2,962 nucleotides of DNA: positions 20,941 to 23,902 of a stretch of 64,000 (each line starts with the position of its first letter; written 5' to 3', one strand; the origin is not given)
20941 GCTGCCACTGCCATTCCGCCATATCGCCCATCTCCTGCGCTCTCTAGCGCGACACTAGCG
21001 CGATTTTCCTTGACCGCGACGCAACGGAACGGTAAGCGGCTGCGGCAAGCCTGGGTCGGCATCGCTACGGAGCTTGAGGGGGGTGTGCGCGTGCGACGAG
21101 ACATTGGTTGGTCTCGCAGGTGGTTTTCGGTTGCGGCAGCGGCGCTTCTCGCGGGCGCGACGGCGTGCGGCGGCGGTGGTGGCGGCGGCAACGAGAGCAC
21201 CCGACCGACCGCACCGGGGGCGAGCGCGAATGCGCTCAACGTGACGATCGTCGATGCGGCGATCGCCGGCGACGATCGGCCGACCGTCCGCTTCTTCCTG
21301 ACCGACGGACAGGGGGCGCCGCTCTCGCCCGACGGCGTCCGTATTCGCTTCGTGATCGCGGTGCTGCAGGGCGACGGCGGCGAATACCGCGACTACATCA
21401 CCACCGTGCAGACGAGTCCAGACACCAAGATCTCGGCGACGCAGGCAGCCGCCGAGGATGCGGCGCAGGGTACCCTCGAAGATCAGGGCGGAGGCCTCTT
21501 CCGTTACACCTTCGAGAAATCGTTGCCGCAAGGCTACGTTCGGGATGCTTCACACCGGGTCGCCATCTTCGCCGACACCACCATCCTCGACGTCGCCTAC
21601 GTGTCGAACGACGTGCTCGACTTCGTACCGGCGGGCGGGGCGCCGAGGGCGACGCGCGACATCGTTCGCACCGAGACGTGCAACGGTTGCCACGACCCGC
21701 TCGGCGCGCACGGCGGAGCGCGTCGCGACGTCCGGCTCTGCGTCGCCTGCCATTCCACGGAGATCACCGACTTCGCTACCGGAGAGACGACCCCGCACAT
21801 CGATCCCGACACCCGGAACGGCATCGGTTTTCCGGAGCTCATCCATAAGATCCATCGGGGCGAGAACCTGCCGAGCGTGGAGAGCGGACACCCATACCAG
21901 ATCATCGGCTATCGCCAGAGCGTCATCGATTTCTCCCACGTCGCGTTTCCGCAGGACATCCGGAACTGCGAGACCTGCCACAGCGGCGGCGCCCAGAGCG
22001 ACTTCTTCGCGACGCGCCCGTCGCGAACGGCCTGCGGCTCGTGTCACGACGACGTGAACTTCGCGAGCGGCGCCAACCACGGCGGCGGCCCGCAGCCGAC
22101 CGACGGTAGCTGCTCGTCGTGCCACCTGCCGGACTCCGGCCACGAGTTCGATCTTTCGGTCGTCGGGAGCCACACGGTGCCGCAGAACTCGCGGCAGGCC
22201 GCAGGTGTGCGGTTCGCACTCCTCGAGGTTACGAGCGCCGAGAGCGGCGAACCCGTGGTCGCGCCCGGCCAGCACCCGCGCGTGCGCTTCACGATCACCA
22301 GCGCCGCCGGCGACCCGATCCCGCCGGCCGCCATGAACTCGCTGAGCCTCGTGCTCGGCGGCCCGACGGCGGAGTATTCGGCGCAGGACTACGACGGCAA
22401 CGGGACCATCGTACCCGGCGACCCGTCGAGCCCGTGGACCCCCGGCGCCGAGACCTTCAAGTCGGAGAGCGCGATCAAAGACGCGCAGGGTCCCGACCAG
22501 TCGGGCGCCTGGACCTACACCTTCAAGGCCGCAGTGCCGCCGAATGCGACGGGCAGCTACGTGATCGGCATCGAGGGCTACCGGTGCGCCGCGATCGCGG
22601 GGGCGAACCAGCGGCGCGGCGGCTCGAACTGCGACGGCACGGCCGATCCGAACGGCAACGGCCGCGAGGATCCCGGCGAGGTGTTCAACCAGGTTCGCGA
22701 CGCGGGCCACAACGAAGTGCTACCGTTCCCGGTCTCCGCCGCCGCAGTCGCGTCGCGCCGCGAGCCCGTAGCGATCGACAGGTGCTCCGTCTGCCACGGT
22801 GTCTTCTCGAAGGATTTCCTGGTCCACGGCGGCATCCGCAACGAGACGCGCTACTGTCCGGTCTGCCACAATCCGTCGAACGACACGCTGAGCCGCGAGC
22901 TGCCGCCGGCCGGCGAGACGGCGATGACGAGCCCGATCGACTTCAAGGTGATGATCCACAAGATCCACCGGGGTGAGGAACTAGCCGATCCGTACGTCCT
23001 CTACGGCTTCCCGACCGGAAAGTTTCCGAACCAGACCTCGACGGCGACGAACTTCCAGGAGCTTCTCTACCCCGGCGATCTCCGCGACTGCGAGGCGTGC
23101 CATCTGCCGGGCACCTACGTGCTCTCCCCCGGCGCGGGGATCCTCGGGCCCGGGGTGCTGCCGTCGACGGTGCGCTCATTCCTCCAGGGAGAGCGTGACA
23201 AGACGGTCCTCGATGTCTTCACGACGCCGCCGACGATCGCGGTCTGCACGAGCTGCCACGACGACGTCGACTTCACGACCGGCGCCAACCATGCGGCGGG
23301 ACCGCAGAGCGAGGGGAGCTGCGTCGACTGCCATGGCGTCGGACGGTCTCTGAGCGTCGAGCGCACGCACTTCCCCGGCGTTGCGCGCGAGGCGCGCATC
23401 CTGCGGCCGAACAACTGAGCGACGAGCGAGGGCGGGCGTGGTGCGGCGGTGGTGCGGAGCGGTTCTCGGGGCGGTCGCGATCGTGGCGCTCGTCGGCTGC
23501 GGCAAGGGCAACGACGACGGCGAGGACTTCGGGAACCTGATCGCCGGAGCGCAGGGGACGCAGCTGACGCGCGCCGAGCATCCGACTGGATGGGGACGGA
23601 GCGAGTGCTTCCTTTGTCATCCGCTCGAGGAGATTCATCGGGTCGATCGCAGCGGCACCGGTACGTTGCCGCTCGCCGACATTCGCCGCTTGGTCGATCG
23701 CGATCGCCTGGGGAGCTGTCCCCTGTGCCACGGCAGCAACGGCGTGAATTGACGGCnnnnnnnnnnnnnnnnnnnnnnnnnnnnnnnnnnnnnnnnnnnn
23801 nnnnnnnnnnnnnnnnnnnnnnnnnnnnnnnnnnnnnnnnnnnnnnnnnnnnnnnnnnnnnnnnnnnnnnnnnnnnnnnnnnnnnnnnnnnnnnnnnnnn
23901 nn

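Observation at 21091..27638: Eight-gene, 28-heme operon resembling a complete but non-canonical inner-membrane-to-cell-surface electron conduit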

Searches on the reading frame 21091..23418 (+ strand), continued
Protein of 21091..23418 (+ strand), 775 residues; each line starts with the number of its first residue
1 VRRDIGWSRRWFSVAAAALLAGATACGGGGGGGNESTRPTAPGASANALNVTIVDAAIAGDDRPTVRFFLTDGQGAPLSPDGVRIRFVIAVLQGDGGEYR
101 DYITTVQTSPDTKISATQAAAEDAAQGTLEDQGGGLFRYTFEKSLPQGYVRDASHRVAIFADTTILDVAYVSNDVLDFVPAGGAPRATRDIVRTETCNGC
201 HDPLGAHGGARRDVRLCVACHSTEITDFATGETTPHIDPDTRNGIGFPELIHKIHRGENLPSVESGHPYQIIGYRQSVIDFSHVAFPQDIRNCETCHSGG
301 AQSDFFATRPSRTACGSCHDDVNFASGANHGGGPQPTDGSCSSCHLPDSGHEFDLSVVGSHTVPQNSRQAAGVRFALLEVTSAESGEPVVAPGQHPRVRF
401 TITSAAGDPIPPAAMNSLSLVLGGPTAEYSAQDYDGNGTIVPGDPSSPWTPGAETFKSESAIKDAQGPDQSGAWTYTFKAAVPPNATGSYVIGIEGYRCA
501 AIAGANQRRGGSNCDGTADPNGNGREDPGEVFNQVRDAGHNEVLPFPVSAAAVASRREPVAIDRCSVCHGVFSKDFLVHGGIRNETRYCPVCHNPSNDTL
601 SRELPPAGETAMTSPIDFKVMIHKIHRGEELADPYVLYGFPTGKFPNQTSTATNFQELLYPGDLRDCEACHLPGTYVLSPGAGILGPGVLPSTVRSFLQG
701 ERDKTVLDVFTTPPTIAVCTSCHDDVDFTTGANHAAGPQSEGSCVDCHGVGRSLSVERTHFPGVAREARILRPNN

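Call 8: find_encoding_contigs(protein=P0002, flank=10000, max_places=2)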
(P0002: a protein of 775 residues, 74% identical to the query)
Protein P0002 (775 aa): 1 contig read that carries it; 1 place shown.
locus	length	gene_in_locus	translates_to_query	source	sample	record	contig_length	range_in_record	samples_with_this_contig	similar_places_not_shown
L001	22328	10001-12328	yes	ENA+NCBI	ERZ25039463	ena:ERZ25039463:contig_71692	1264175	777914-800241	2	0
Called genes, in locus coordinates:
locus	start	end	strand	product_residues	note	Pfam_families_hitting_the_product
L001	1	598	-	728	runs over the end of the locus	PF16483:Glyco_hydro_64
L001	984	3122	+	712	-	PF00535:Glycos_transf_2, PF13641:Glyco_tranf_2_3, PF13439:Glyco_transf_4, PF13579:Glyco_trans_4_4, PF20706:GT4-conflict (weak), PF00534:Glycos_transf_1, PF13692:Glyco_trans_1_4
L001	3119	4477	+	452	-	PF13692:Glyco_trans_1_4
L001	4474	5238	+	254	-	PF01061:ABC2_membrane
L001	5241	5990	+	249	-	PF00005:ABC_tran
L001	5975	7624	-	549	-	PF13231:PMT_2, PF27383:SF2091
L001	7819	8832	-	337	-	-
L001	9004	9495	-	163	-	-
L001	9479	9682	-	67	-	-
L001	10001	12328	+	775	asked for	PF02085:Cytochrom_CIII (faint), PF09699:Paired_CXXCH_1 (faint), PF14522:Cytochrome_C7 (faint), PF14537:Cytochrom_c3_2 (faint), PF22113:Mtrc-MtrF_II-IV_dom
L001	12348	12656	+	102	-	-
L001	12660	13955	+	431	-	-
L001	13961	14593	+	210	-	PF14522:Cytochrome_C7 (faint), PF14537:Cytochrom_c3_2 (faint)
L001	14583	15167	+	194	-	PF03264:Cytochrom_NNT (faint), PF14537:Cytochrom_c3_2 (faint), PF14522:Cytochrome_C7 (faint), PF09699:Paired_CXXCH_1 (faint)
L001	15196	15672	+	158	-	PF02433:FixO (faint), PF00034:Cytochrom_C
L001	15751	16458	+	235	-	PF03264:Cytochrom_NNT (faint), PF14537:Cytochrom_c3_2 (faint)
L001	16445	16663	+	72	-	-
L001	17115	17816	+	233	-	-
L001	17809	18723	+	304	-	PF12837:Fer4_6 (faint), PF13183:Fer4_8 (faint), PF12838:Fer4_7 (weak), PF13247:Fer4_11, PF00037:Fer4 (weak), PF12797:Fer4_2 (weak), PF13237:Fer4_10 (weak), PF13247:Fer4_11, +1 more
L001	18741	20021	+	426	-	PF03916:NrfD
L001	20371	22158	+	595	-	-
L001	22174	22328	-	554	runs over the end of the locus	PF02366:PMT (weak), PF13231:PMT_2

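Call 9: find_encoding_contigs(protein=P0028, flank=10000, max_places=2)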
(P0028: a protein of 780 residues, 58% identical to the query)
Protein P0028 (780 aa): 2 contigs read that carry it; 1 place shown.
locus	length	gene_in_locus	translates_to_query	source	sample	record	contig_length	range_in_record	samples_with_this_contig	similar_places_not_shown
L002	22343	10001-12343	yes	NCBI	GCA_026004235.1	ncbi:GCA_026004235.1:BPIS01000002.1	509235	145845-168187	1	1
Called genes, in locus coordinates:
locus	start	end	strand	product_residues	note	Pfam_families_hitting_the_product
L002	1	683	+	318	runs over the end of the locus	PF01073:3Beta_HSD, PF01370:Epimerase, PF02719:Polysacc_synt_2, PF04321:RmlD_sub_bind, PF07993:NAD_binding_4, PF13460:NAD_binding_10 (weak), PF16363:GDP_Man_Dehyd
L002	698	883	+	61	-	PF03966:Trm112p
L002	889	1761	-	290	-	PF02629:CoA_binding, PF13380:CoA_binding_2 (weak), PF13607:Succ_CoA_lig, PF00549:Ligase_CoA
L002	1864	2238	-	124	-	-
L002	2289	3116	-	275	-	PF23914:TPR_CcmH_CycH (faint), PF13428:TPR_14 (faint), PF21033:RMD1-3, PF13174:TPR_6 (faint), PF13432:TPR_16 (faint), PF25060:ARM_TT21_2nd (faint), PF07719:TPR_2 (faint), PF14559:TPR_19, +2 more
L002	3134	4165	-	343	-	PF05343:Peptidase_M42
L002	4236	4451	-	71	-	-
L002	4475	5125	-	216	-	PF01209:Ubie_methyltran, PF13489:Methyltransf_23, PF13847:Methyltransf_31, PF08241:Methyltransf_11, PF08242:Methyltransf_12 (weak), PF13649:Methyltransf_25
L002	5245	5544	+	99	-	PF02627:CMD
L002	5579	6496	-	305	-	PF00561:Abhydrolase_1, PF12146:Hydrolase_4 (weak), PF12697:Abhydrolase_6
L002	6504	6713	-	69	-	PF07311:Dodecin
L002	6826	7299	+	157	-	PF03061:4HBT (weak)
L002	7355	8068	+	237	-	PF00005:ABC_tran, PF13304:AAA_21 (weak)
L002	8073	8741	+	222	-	PF03379:CcmB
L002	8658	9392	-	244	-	PF04055:Radical_SAM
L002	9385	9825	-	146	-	PF18780:HNH_repeat (faint)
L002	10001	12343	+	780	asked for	PF09699:Paired_CXXCH_1 (faint), PF14537:Cytochrom_c3_2 (faint), PF22113:Mtrc-MtrF_II-IV_dom, PF14522:Cytochrome_C7 (weak), PF22113:Mtrc-MtrF_II-IV_dom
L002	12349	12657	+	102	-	-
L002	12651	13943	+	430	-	-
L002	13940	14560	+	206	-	PF14522:Cytochrome_C7 (faint)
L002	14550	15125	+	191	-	PF14522:Cytochrome_C7 (faint), PF09699:Paired_CXXCH_1 (faint), PF14537:Cytochrom_c3_2 (weak)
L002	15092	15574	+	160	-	PF02433:FixO (faint), PF00034:Cytochrom_C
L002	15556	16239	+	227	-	PF03264:Cytochrom_NNT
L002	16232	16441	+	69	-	-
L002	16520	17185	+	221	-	PF01578:Cytochrom_C_asm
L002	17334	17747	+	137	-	PF03100:CcmE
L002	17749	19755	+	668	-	PF01578:Cytochrom_C_asm, PF05140:ResB (faint), PF16327:CcmF_C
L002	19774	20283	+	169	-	PF13240:Zn_Ribbon_1, PF13248:Zn_ribbon_3 (weak)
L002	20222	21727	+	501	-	PF00034:Cytochrom_C, PF13620:CarboxypepD_reg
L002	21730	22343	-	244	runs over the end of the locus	PF20260:PUA_4, PF04452:Methyltrans_RNA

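Call 31: find_encoding_contigs(protein=P0097, flank=8000, max_places=1)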
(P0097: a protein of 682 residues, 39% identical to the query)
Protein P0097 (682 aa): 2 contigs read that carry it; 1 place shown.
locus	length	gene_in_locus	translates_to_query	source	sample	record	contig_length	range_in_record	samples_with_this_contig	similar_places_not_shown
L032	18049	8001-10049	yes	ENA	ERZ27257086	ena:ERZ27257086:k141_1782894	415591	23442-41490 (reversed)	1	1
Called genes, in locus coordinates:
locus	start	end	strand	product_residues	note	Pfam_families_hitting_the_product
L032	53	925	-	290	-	PF00582:Usp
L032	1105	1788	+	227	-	PF00027:cNMP_binding, PF13545:HTH_Crp_2, PF00325:Crp (weak)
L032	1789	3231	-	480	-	PF03264:Cytochrom_NNT (weak), PF14522:Cytochrome_C7 (faint)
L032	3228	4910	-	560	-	PF09699:Paired_CXXCH_1 (faint), PF14537:Cytochrom_c3_2 (faint), PF14522:Cytochrome_C7 (weak), PF01292:Ni_hydr_CYTB, PF14358:DUF4405 (faint)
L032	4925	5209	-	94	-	-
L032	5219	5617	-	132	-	-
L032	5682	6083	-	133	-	-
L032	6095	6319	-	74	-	-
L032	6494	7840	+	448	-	PF00989:PAS, PF13188:PAS_8 (weak), PF08448:PAS_4, PF13426:PAS_9, PF00158:Sigma54_activat, PF14532:Sigma54_activ_2, PF25601:AAA_lid_14, PF02954:HTH_8, +2 more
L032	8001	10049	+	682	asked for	PF09699:Paired_CXXCH_1 (faint), PF14522:Cytochrome_C7 (faint), PF14537:Cytochrom_c3_2 (faint), PF22113:Mtrc-MtrF_II-IV_dom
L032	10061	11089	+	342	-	PF14522:Cytochrome_C7 (faint), PF14537:Cytochrom_c3_2 (faint), PF09699:Paired_CXXCH_1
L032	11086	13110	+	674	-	-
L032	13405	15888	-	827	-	PF12704:MacB_PCD, PF02687:FtsX, PF12704:MacB_PCD, PF02687:FtsX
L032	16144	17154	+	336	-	PF20434:BD-FAE, PF07859:Abhydrolase_3, PF01738:DLH (faint), PF00326:Peptidase_S9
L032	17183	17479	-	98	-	PF11746:DUF3303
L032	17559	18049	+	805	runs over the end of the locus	PF12704:MacB_PCD, PF02687:FtsX, PF12704:MacB_PCD, PF02687:FtsX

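Call 34: search_solved_structures(query=window:21091-23418:+, max_evalue=0.01)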
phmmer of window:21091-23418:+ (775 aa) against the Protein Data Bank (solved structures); distinct sequences matched with E-value up to 0.01: 10.
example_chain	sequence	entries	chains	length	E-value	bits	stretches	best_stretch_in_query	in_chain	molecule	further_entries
3pmq_A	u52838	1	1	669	4.8e-27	98.1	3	23-224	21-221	Decaheme cytochrome c MtrF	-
6r2q_C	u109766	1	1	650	1.2e-18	70.3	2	14-223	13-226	Decaheme c-type cytochrome, OmcA/MtrC family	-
6qyc_A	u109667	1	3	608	7.2e-14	54.5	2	49-223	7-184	Decaheme c-type cytochrome, OmcA/MtrC family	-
7o7g_A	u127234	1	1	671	1.4e-09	40.3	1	14-352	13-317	Extracellular iron oxide respiratory system surface decaheme cytochrome c component MtrC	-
7qth_A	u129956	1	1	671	1.4e-09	40.3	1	14-352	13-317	Extracellular iron oxide respiratory system surface decaheme cytochrome c component MtrC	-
9eov_A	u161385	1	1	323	1.6e-09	40.1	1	26-349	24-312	Extracellular iron oxide respiratory system surface decaheme cytochrome c component MtrC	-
8qbq_A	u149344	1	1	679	9.3e-08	34.3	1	30-352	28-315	Extracellular iron oxide respiratory system surface decaheme cytochrome c component MtrC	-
8qc9_A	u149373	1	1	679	1.3e-07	33.8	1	30-352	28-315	Extracellular iron oxide respiratory system surface decaheme cytochrome c component MtrC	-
4lm8_A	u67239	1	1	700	1.5e-07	33.6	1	26-352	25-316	Extracellular iron oxide respiratory system surface decaheme cytochrome c component MtrC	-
8qbz_A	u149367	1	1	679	1.6e-07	33.5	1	30-352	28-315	Extracellular iron oxide respiratory system surface decaheme cytochrome c component MtrC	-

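Call 72: search_protein_families(library=pfam, proteins=[L032:10061-11089:+, L032:11086-13110:+], max_evalue=0.01)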
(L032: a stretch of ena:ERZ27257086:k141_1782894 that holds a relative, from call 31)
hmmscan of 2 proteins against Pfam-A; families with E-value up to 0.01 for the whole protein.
L032:10061-11089:+ (342 aa): 5 families
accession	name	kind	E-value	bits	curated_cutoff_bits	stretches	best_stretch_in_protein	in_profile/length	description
PF09699.15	Paired_CXXCH_1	-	2.7e-25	88.2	20.6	3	257-296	1-39/41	Doubled CXXCH motif (Paired_CXXCH_1)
PF14537.11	Cytochrom_c3_2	-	6.7e-14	52.6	25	2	159-246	2-78/79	Cytochrome c3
PF14522.11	Cytochrome_C7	-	1.3e-12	47.8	24.8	4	186-246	11-66/67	Cytochrome c7 and related cytochrome c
PF13435.11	Cytochrome_C554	-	3.1e-05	25.3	20.8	0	186-221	46-83/84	Cytochrome c554 and c-prime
PF22678.1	Cytochrom_c_NrfB-like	-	5.1e-05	24.1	27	1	107-194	1-89/89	Cytochrome c-type protein NrfB-like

L032:11086-13110:+ (674 aa): 1 family
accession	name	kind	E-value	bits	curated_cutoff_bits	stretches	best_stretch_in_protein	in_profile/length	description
PF11854.14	MtrB_PioB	-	2.5e-07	30.1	23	1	110-268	38-213/635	Putative outer membrane beta-barrel porin, MtrB/PioB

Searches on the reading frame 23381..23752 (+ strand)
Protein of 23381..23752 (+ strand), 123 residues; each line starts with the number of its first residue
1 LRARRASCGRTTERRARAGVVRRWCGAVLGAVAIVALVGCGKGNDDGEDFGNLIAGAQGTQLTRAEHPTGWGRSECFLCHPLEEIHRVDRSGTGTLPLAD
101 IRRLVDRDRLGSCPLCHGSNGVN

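Call 4: search_protein_families(library=pfam, proteins=[window:23381-23752:+], max_evalue=1)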
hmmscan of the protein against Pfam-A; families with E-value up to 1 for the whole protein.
window:23381-23752:+ (123 aa): 3 families
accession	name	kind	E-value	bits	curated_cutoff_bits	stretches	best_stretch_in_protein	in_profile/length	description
PF12616.13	DUF3775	-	0.095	13.1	27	1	33-64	18-49/73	Protein of unknown function (DUF3775)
PF09719.15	C_GCAxxG_C_C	-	0.14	12.7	27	1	19-46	34-60/118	Putative redox-active protein (C_GCAxxG_C_C)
PF23145.1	Zf_2nd_IFT121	-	0.16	12.1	25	1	109-118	33-42/45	IFT121, second zinc finger domain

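Call 5: search_protein_families(library=ncbifam, proteins=[window:23381-23752:+], max_evalue=1)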
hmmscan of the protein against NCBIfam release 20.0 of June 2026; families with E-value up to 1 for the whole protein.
window:23381-23752:+ (123 aa): 4 families
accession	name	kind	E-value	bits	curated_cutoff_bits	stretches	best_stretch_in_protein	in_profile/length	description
TIGR03726.1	strep_RK_lipo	domain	0.0089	15.8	20.85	1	22-39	10-27/34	putative cross-wall-targeting lipoprotein signal domain-containing protein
NF045774.1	cytochro_C551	exception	0.098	12.6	118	1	28-80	8-54/110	cytochrome c551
NF058595.1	invert_tail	domain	0.17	12.3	37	1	13-45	45-76/113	lipo-invert putative C-terminal anchoring domain-containing protein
TIGR01909.1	C_GCAxxG_C_C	subfamily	0.19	11.8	47.4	1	19-49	36-63/120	C-GCAxxG-C-C family (seleno)protein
